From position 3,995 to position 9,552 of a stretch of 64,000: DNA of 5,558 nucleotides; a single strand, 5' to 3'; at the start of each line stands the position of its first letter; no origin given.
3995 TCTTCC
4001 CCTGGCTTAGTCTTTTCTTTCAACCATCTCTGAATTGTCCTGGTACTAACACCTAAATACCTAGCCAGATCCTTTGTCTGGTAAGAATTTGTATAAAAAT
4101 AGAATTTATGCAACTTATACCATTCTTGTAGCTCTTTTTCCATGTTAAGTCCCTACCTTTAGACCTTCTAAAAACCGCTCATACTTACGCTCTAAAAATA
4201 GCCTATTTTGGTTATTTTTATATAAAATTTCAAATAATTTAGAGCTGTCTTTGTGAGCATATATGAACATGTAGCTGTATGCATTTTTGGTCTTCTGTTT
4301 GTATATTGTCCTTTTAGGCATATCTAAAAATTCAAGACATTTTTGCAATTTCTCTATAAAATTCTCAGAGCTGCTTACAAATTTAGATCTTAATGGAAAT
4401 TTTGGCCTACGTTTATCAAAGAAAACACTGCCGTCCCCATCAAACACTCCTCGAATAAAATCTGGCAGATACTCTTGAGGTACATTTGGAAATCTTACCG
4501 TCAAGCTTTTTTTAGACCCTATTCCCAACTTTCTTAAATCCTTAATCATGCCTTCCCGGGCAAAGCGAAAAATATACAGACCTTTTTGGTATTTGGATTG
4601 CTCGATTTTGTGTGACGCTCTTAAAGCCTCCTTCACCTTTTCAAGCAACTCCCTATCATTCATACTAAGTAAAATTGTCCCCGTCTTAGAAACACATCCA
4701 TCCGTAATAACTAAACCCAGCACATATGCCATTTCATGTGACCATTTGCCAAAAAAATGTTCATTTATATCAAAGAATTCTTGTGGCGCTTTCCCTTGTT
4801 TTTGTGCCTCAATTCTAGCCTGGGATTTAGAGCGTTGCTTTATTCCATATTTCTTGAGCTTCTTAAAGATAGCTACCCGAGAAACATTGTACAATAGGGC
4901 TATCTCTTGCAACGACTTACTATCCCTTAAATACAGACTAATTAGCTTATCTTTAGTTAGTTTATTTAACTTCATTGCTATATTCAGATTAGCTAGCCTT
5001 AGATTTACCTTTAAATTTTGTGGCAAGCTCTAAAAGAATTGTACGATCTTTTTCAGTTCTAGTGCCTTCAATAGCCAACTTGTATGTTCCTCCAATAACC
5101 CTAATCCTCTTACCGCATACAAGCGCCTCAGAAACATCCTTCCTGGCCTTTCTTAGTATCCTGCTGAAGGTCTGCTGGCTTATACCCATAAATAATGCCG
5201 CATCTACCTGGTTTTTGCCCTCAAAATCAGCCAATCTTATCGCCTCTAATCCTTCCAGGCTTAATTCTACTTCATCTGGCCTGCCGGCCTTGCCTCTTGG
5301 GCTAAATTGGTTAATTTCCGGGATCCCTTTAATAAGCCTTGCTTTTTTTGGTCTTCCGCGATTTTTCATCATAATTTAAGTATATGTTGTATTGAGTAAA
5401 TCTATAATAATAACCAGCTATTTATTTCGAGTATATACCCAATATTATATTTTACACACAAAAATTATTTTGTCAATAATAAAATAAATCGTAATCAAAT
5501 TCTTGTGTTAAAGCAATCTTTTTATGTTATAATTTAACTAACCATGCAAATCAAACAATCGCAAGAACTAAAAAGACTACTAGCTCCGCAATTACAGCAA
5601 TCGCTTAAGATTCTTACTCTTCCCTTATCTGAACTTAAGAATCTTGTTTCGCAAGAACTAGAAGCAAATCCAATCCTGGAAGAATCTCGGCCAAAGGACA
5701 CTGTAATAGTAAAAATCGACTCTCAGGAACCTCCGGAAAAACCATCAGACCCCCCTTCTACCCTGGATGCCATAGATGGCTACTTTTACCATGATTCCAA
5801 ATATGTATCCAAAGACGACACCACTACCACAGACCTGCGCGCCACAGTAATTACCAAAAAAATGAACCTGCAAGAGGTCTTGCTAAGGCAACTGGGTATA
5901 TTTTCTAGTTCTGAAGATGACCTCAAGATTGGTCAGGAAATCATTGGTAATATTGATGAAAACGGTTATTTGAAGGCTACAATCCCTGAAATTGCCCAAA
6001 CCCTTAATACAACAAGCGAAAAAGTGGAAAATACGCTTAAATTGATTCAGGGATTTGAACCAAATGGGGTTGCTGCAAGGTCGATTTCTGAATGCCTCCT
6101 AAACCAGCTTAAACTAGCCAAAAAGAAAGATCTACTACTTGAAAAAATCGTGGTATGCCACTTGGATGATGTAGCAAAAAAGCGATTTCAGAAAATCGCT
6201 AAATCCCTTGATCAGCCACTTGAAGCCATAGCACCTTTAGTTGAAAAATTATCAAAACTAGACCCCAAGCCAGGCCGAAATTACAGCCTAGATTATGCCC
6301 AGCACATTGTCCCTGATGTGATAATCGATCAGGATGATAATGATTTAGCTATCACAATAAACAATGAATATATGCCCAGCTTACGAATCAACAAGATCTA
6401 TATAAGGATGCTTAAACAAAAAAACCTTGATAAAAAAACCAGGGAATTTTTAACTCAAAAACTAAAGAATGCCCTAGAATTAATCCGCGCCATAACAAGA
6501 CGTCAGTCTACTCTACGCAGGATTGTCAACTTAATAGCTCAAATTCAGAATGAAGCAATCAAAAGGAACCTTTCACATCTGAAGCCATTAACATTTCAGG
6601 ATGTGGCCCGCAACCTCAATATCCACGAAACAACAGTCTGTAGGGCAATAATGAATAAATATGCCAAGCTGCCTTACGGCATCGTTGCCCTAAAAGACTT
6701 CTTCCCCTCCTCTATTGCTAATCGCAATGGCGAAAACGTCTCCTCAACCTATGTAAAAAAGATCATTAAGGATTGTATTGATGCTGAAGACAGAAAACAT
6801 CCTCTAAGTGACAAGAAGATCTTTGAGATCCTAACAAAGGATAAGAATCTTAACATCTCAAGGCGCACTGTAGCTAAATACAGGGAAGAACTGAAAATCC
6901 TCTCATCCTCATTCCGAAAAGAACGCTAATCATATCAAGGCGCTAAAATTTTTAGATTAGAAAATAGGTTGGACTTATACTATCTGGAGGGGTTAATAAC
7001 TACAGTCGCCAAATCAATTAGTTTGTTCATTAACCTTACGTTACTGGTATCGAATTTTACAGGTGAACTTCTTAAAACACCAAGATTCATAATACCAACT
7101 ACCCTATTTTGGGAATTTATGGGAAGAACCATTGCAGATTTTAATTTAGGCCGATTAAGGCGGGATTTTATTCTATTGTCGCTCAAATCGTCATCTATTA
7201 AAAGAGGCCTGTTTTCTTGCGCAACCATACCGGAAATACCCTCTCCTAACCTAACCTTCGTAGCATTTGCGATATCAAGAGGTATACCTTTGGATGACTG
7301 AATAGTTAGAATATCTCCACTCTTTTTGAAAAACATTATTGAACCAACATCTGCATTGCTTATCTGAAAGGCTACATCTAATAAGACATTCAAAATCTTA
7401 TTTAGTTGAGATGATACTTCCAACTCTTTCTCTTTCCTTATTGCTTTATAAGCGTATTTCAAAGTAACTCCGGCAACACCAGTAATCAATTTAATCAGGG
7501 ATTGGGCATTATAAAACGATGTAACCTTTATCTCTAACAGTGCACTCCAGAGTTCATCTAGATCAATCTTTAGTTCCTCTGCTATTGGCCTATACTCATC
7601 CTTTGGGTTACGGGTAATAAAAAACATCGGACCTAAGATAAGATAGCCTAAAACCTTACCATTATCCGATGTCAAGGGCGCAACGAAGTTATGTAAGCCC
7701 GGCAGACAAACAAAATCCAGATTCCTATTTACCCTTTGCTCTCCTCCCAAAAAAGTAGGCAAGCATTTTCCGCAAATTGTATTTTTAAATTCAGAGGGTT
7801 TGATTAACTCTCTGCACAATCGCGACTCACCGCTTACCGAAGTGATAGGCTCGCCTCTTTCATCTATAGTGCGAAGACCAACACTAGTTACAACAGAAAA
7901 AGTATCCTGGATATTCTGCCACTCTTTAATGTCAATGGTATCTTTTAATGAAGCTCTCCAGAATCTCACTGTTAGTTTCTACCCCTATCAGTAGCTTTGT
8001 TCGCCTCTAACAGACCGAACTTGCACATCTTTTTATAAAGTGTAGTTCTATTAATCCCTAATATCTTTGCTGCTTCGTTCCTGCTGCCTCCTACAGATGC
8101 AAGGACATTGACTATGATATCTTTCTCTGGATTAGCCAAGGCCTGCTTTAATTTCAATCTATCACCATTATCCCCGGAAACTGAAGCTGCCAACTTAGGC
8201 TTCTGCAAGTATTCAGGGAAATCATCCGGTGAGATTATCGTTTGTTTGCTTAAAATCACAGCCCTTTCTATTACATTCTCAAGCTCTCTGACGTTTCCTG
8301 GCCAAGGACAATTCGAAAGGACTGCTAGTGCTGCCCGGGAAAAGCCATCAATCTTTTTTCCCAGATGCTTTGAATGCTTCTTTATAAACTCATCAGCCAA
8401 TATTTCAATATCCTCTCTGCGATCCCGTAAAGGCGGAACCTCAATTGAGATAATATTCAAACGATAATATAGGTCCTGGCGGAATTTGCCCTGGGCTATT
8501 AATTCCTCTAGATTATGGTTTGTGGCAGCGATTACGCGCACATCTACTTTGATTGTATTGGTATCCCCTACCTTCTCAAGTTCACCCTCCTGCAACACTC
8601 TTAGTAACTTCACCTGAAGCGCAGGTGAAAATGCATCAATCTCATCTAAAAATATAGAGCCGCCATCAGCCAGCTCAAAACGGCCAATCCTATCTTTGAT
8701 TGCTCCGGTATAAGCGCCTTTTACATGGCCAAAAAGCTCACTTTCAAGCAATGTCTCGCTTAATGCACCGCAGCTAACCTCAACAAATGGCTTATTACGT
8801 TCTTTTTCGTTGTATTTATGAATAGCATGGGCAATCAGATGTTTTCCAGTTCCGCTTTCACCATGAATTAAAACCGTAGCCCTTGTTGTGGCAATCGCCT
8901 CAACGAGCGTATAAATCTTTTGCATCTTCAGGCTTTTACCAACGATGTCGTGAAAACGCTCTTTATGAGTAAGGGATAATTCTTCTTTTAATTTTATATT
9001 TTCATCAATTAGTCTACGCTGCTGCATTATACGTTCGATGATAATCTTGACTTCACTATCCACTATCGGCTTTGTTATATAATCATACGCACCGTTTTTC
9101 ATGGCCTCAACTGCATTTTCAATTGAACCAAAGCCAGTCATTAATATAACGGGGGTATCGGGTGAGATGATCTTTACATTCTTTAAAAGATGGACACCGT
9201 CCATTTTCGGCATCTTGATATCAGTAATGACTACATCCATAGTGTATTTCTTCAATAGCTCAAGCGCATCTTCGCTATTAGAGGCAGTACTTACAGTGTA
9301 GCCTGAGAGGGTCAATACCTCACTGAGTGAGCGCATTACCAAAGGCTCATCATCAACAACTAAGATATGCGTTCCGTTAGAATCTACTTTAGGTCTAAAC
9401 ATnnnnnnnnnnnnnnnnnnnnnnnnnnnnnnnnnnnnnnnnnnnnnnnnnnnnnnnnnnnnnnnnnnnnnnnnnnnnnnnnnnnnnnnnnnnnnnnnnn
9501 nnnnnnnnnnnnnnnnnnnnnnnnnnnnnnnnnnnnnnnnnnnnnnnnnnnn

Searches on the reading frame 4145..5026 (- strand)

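Call 61: search_protein_families(library=pfam, proteins=[window:4145-5026:-], max_evalue=0.01)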
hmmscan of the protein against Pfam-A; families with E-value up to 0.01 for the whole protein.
window:4145-5026:- (293 aa): 3 families
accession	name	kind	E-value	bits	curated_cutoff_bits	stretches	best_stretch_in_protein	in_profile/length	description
PF14528.11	LAGLIDADG_3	-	4.6e-15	56.1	22.5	2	190-257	6-70/82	LAGLIDADG-like domain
PF04297.20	UPF0122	-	0.00028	21.5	22.7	1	26-60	23-57/101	Putative helix-turn-helix protein, YlxM / p13 like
PF14527.11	LAGLIDADG_WhiA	-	0.0042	17.6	23.2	0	190-250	4-60/93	WhiA LAGLIDADG-like domain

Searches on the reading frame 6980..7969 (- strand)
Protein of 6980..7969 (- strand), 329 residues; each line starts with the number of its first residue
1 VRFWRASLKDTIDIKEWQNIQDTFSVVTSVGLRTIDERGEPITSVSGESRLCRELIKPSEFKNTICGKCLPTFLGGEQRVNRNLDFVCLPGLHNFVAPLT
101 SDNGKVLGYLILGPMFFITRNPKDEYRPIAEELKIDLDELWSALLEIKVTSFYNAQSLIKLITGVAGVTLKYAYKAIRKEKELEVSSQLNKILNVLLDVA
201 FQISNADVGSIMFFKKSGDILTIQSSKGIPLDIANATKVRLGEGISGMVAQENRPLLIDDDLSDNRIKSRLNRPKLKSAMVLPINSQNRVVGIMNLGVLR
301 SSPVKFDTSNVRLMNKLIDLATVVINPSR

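Call 61: search_protein_families(library=pfam, proteins=[window:6980-7969:-], max_evalue=0.01)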
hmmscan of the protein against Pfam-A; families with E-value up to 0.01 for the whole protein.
window:6980-7969:- (329 aa): 4 families
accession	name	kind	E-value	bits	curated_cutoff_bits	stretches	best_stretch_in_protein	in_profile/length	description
PF10114.15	PocR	-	7.6e-25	88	23.9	1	10-170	1-158/162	Sensory domain found in PocR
PF13185.12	GAF_2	-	1.4e-16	61.4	28.6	1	188-325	3-135/136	GAF domain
PF01590.32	GAF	-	2e-12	48.3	22.4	1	189-323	2-131/133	GAF domain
PF13492.12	GAF_3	-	1.2e-05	26.1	27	1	190-319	3-121/129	GAF domain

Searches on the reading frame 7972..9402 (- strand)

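Call 61: search_protein_families(library=pfam, proteins=[window:7972-9402:-], max_evalue=0.01)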
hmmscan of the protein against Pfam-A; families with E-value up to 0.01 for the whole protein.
window:7972-9402:- (476 aa): 15 families
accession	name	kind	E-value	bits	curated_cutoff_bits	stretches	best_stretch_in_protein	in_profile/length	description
PF00158.32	Sigma54_activat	-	2.2e-68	229.7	20.2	1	153-321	1-168/168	Sigma-54 interaction domain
PF00072.30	Response_reg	-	6.2e-32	110.5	30.2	1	13-119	1-107/111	Response regulator receiver domain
PF25601.1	AAA_lid_14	-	2.5e-28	98.2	27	1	326-404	1-79/87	AAA+ ATPase lid domain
PF14532.12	Sigma54_activ_2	-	4.7e-21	75.9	25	1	154-325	1-138/138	Sigma-54 interaction domain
PF02954.25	HTH_8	-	1.4e-12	47.6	22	1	424-462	4-42/42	Bacterial regulatory protein, Fis family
PF00004.35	AAA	-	1.7e-08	35.4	21.2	1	177-301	1-114/131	ATPase family associated with various cellular activities (AAA)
PF07728.20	AAA_5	-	6.6e-08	33.1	22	1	177-297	2-124/139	AAA domain (dynein-related subfamily)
PF07724.20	AAA_2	-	4.3e-05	24.1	27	1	175-306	4-135/166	AAA domain (Cdc48 subfamily)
PF13191.12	AAA_16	-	0.00038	21.4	32.6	1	154-230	3-85/167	AAA ATPase domain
PF18024.7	HTH_50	-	0.00068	19.7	27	1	417-464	3-49/50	Helix-turn-helix domain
PF12728.13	HTH_17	-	0.002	18.8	27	1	442-465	5-27/51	Helix-turn-helix domain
PF12775.13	AAA_7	-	0.0024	17.9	25.8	1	145-207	4-67/181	P-loop containing dynein motor region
PF20432.4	Xre-like-HTH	-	0.0027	18.4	25.8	1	428-457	13-42/63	Antitoxin Xre-like helix-turn-helix domain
PF01078.27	Mg_chelatase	-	0.0029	17.5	20.3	0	166-295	14-157/207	Magnesium chelatase, subunit ChlI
PF23198.2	PDE8A_N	-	0.003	17.9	29.6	1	13-83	13-84/147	PDE8A-like, N-terminal domain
